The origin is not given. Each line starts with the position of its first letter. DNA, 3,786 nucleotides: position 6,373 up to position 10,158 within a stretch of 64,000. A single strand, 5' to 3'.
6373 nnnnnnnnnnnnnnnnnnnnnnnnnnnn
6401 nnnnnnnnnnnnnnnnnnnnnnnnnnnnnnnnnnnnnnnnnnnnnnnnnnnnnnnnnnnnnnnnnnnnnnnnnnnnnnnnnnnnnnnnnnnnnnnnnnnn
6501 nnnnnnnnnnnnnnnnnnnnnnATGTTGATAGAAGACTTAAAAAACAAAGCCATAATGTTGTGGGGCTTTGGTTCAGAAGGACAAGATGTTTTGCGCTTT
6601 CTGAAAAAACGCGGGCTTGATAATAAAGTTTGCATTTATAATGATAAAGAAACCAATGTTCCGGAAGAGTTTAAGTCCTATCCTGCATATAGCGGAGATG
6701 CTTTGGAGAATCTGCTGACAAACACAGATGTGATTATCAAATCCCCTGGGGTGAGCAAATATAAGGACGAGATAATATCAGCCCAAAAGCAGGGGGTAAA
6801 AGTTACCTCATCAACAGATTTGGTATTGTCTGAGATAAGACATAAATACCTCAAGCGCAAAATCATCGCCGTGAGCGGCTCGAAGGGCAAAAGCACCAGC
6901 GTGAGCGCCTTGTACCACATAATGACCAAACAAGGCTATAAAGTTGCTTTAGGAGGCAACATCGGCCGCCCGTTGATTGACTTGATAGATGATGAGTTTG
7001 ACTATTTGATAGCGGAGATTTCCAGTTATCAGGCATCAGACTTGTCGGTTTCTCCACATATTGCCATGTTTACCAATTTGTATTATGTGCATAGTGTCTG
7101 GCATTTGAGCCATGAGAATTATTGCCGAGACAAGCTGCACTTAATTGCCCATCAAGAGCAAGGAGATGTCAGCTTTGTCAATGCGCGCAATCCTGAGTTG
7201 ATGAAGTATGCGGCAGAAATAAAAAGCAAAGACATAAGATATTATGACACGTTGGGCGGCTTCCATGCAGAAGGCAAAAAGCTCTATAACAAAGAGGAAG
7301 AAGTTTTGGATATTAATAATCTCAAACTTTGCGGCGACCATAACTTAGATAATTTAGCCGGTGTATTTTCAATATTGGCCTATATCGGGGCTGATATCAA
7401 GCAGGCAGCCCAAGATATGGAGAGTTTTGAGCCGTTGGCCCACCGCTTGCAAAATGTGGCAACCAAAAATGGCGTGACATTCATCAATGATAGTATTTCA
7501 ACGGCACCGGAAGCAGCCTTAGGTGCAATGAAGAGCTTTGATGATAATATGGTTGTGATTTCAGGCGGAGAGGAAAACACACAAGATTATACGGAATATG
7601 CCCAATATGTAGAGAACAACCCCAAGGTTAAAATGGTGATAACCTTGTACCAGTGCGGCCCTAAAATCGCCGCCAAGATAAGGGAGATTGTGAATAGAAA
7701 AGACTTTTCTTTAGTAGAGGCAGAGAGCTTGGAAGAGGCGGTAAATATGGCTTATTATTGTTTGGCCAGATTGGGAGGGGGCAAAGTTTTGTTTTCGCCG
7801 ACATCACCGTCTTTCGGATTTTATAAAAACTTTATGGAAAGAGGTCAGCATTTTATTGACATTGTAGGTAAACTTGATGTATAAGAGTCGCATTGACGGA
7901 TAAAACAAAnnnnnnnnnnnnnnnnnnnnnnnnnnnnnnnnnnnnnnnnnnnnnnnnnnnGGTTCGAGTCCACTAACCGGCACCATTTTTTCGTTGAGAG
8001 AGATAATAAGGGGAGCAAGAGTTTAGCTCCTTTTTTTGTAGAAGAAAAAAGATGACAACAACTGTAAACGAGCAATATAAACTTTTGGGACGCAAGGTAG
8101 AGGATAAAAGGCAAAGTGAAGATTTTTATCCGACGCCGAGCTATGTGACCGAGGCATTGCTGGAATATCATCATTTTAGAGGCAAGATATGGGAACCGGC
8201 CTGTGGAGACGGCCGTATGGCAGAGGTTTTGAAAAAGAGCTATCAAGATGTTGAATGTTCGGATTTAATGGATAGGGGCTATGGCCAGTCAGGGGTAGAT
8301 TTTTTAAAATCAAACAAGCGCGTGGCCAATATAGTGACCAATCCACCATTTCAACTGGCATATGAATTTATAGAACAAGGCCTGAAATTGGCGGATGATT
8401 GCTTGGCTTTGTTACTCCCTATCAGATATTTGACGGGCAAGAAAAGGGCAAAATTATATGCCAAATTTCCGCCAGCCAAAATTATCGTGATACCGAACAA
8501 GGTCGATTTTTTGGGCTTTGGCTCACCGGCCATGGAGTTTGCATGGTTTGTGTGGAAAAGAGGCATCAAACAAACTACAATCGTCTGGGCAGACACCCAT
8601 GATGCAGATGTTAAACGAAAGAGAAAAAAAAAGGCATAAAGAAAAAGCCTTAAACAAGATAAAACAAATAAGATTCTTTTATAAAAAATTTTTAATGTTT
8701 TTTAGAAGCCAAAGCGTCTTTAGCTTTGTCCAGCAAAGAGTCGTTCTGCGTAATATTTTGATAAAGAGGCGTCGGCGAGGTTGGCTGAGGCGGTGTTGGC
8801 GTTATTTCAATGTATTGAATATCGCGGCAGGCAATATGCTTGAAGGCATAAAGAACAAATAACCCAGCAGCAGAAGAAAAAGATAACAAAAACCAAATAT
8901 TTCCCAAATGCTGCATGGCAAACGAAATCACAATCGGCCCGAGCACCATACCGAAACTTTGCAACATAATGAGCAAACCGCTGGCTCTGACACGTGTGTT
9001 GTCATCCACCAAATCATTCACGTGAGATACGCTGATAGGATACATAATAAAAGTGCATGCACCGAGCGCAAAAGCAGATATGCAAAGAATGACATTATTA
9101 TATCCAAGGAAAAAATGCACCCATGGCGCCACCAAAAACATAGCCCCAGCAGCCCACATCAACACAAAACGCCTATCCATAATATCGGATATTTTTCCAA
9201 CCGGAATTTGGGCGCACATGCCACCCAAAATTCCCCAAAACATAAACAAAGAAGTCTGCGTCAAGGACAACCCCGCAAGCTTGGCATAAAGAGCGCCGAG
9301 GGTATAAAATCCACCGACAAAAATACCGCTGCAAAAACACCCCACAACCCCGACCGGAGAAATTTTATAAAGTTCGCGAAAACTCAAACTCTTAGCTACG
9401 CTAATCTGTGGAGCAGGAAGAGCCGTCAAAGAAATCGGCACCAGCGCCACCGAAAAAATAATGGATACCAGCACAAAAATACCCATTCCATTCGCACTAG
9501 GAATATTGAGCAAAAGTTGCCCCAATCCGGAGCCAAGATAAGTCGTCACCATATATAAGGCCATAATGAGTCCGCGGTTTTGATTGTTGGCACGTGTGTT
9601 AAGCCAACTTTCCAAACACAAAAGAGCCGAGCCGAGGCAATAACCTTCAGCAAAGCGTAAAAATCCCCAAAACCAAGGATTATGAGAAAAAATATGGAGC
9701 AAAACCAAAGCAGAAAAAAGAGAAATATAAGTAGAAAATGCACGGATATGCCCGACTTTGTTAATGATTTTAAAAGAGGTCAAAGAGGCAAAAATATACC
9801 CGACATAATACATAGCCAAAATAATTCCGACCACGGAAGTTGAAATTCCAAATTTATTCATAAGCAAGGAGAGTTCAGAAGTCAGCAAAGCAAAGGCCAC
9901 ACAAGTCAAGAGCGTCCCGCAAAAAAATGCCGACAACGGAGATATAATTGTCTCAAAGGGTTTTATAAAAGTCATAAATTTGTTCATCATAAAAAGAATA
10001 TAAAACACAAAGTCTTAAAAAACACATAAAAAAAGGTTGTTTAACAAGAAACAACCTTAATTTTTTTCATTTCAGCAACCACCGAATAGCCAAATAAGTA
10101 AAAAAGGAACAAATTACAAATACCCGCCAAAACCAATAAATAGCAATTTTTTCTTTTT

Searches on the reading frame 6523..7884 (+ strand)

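Call 66: search_protein_families(library=pfam, proteins=[window:6523-7884:+], max_evalue=0.00001)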
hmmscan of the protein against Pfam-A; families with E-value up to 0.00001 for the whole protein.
window:6523-7884:+ (453 aa): 3 families
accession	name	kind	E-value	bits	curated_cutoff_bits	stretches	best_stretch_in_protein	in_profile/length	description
PF08245.18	Mur_ligase_M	-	7.1e-18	65.7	24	1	117-282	1-197/200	Mur ligase middle domain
PF21799.2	MurD-like_N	-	7.9e-09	36.1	27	1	10-95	2-87/88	Mur ligase MurD-like, N-terminal domain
PF02875.26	Mur_ligase_C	-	3e-07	31.7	28.4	1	307-416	1-116/127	Mur ligase, glutamate ligase domain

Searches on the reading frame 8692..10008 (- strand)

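Call 66: search_protein_families(library=pfam, proteins=[window:8692-10008:-], max_evalue=0.00001)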
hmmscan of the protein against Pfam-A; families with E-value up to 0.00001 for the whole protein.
window:8692-10008:- (438 aa): 1 family
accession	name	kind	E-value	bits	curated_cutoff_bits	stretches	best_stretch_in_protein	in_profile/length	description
PF07690.21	MFS_1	-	2.9e-33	115.7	33.4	2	29-300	2-288/347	Major Facilitator Superfamily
